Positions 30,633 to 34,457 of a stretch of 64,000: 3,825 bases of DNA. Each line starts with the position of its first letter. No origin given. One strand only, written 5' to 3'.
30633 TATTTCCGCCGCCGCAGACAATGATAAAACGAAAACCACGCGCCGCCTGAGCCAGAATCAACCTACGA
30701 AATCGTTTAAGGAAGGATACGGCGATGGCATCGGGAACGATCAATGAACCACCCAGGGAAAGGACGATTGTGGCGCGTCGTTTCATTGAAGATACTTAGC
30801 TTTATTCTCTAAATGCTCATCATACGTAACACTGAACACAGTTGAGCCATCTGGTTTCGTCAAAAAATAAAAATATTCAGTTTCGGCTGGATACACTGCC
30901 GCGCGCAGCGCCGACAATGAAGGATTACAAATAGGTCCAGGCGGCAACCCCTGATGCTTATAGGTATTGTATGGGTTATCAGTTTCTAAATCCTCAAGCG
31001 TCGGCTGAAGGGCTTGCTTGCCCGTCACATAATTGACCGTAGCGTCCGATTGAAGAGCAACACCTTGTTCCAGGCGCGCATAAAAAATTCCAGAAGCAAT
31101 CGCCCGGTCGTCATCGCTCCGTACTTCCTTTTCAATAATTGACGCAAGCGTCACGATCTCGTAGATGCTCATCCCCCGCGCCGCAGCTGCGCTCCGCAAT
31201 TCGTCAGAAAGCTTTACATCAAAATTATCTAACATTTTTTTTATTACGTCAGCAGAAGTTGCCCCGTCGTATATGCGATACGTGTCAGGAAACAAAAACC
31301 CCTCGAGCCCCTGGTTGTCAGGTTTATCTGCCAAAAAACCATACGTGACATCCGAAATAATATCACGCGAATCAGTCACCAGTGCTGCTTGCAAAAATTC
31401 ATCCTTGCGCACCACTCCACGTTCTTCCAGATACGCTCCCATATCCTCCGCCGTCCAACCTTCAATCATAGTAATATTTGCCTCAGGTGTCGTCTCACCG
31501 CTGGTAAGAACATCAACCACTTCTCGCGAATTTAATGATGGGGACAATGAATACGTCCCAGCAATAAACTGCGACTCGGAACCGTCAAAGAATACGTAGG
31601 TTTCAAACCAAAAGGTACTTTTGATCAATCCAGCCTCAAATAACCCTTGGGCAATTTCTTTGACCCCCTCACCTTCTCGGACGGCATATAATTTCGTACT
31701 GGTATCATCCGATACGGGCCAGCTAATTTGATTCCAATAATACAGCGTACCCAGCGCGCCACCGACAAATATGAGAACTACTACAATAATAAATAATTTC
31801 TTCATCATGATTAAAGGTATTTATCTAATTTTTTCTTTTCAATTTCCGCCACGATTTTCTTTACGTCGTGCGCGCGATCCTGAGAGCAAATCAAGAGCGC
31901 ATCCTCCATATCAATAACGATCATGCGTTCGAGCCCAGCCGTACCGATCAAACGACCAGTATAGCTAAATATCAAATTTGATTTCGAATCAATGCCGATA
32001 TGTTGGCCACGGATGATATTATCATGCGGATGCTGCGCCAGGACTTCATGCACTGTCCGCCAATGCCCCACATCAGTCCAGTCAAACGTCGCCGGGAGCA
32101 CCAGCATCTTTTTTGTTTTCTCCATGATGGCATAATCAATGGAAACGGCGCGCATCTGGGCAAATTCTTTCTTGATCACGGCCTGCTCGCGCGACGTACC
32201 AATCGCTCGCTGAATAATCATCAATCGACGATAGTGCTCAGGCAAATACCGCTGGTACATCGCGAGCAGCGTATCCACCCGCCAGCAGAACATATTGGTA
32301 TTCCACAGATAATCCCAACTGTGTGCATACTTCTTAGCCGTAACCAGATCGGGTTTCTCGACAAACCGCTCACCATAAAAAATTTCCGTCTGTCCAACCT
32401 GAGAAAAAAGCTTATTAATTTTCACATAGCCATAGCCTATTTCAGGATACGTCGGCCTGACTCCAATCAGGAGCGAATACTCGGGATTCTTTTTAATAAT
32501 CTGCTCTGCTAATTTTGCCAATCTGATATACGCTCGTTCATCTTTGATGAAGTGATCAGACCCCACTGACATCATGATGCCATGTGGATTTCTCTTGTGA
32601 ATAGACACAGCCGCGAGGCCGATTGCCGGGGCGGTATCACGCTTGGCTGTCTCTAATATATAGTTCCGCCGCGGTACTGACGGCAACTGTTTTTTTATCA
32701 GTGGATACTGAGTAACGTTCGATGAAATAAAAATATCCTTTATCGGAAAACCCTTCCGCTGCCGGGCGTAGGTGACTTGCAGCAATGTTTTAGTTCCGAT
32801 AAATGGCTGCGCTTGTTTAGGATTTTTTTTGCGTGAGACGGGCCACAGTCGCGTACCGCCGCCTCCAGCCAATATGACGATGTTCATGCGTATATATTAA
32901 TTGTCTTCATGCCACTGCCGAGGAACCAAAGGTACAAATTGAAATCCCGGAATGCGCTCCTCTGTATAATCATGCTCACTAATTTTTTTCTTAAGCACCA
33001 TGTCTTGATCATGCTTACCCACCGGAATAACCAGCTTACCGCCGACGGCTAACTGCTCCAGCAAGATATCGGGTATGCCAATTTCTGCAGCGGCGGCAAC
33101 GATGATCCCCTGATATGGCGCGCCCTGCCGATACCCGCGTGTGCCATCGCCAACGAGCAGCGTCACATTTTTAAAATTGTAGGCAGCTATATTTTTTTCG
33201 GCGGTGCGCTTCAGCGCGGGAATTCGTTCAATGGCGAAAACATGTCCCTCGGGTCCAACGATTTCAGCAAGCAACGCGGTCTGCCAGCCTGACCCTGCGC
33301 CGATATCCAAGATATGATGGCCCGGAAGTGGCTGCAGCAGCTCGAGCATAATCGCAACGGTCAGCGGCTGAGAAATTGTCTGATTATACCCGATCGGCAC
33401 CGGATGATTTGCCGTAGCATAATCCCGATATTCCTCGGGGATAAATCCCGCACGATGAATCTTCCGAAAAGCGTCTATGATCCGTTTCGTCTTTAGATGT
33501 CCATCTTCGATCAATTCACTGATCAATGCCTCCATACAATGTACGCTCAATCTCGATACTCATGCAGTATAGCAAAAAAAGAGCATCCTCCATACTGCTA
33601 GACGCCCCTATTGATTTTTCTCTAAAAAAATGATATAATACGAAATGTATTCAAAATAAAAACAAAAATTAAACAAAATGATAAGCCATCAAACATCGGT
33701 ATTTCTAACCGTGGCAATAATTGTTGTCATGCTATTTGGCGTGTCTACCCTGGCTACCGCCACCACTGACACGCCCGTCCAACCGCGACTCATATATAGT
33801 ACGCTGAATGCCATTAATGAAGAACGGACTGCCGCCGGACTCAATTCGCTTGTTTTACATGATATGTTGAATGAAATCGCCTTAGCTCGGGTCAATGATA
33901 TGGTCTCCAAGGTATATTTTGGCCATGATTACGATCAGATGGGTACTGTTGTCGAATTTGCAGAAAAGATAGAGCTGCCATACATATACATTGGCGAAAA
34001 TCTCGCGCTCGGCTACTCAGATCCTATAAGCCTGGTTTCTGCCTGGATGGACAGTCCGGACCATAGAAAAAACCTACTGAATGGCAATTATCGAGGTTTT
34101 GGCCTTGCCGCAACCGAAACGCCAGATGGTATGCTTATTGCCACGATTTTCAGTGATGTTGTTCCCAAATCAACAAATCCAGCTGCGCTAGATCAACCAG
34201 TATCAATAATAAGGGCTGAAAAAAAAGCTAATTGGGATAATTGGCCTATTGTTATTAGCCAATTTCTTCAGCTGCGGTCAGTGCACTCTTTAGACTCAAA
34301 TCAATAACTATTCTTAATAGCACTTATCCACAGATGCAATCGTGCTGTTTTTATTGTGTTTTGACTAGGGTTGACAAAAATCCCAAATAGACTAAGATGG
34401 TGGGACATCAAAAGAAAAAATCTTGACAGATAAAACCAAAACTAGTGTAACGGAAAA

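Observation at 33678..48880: A 14.6-kb surface-protein island: two CAP-domain proteins, two paralogous giant LPXTG adhesins and a Big_2 protein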

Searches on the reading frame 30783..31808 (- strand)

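Call 13: search_protein_families(library=pfam, proteins=[window:30783-31808:-], max_evalue=0.001)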
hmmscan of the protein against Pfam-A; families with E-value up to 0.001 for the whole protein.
window:30783-31808:- (341 aa): 1 family
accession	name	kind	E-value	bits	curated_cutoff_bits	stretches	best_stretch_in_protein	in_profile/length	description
PF02618.21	YceG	-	9.3e-85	284.9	32.4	1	43-338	3-275/275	YceG-like family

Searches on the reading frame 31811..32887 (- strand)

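Call 13: search_protein_families(library=pfam, proteins=[window:31811-32887:-], max_evalue=0.001)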
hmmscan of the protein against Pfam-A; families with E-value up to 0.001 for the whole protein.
window:31811-32887:- (358 aa): 3 families
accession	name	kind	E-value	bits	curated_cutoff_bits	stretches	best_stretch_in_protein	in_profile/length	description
PF00483.29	NTP_transferase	-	2.3e-34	119.5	21.2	1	4-284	3-240/245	Nucleotidyl transferase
PF22640.1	ManC_GMP_beta-helix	-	6.6e-16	58.4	27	1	294-348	1-54/55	MannoseP isomerase/GMP-like beta-helix domain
PF12804.13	NTP_transf_3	-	0.001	19.7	27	0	4-94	2-79/160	MobA-like NTP transferase domain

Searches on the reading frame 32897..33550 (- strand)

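Call 13: search_protein_families(library=pfam, proteins=[window:32897-33550:-], max_evalue=0.001)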
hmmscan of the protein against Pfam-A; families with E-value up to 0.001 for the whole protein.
window:32897-33550:- (217 aa): 6 families
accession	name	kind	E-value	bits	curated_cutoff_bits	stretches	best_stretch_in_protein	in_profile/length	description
PF01135.25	PCMT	-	3.3e-60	203.9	20.3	1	7-211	4-208/210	Protein-L-isoaspartate(D-aspartate) O-methyltransferase (PCMT)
PF13847.12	Methyltransf_31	-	1.4e-07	31.8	27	1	77-135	4-62/145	Methyltransferase domain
PF13649.12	Methyltransf_25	-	1.4e-06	29.3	27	1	80-152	1-71/97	Methyltransferase domain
PF01189.24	Methyltr_RsmB-F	-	3.3e-06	27.3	27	1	71-138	3-70/199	16S rRNA methyltransferase RsmB/F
PF01269.23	Fibrillarin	-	1.3e-05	24.9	27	1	75-138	70-131/227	Fibrillarin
PF02390.23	Methyltransf_4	-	0.00016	21.6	24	1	80-136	5-60/173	Putative methyltransferase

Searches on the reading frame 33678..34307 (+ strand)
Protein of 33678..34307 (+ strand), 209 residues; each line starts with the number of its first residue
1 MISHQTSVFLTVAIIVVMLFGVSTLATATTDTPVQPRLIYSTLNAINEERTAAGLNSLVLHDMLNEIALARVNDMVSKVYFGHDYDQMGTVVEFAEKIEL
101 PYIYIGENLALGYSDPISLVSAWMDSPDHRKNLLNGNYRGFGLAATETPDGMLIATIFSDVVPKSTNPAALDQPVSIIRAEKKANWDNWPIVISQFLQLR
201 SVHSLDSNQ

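Call 4: search_protein_families(library=pfam, proteins=[window:33678-34307:+], max_evalue=0.01)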
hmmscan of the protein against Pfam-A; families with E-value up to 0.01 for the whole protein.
window:33678-34307:+ (209 aa): 1 family
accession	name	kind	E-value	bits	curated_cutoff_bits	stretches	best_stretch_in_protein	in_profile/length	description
PF00188.32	CAP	-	6.3e-16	59.7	21.1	1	43-152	1-109/117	Cysteine-rich secretory protein family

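Call 7: search_protein_families(library=ncbifam, proteins=[window:33678-34307:+], max_evalue=0.1)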
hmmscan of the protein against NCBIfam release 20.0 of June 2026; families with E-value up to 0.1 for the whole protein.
window:33678-34307:+ (209 aa): 5 families
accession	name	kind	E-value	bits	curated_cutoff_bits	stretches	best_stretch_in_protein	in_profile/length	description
TIGR02909.1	spore_YkwD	subfamily_domain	8e-22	77.5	171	1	44-151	10-117/127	uncharacterized protein, YkwD family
NF052539.1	DivAsocLipDalA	equivalog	1.3e-09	38.1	200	1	36-153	45-162/169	divisome-associated lipoprotein DalA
TIGR03573.1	WbuX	subfamily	0.0014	18.1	203.2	1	33-115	96-177/344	N-acetyl sugar amidotransferase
NF037947.1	holin_4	subfamily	0.049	14.1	70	0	70-92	32-54/75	bacteriophage holin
TIGR02849.1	spore_III_AD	equivalog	0.071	13.5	85.6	0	39-98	21-80/101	stage III sporulation protein AD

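Call 17: find_encoding_contigs(protein=window:33678-34307:+, flank=10000, max_places=6)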
Protein window:33678-34307:+ (209 aa): 2 contigs read that carry it; 2 places shown.
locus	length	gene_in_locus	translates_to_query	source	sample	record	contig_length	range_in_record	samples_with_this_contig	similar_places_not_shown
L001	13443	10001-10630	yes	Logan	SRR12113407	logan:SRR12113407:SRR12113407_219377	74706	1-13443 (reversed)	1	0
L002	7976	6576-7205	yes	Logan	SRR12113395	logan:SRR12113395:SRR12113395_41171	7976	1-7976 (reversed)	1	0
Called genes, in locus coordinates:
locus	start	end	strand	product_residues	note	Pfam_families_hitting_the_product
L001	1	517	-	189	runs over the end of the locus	-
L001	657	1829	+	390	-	PF00817:IMS, PF11798:IMS_HHH (faint), PF11799:IMS_C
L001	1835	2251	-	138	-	PF00814:TsaD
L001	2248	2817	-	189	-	-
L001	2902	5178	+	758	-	-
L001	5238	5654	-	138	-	PF16320:Ribosomal_L12_N, PF00542:Ribosomal_L12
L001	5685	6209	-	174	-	PF00466:Ribosomal_L10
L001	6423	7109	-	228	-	PF00696:AA_kinase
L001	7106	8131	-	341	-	PF02618:YceG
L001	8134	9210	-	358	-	PF00483:NTP_transferase, PF22640:ManC_GMP_beta-helix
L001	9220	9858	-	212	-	PF01135:PCMT, PF01269:Fibrillarin (weak), PF01189:Methyltr_RsmB-F (weak), PF13847:Methyltransf_31, PF13649:Methyltransf_25 (weak)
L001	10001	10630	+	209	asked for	PF00188:CAP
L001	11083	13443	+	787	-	?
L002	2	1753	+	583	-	?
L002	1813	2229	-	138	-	PF16320:Ribosomal_L12_N, PF00542:Ribosomal_L12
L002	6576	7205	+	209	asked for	PF00188:CAP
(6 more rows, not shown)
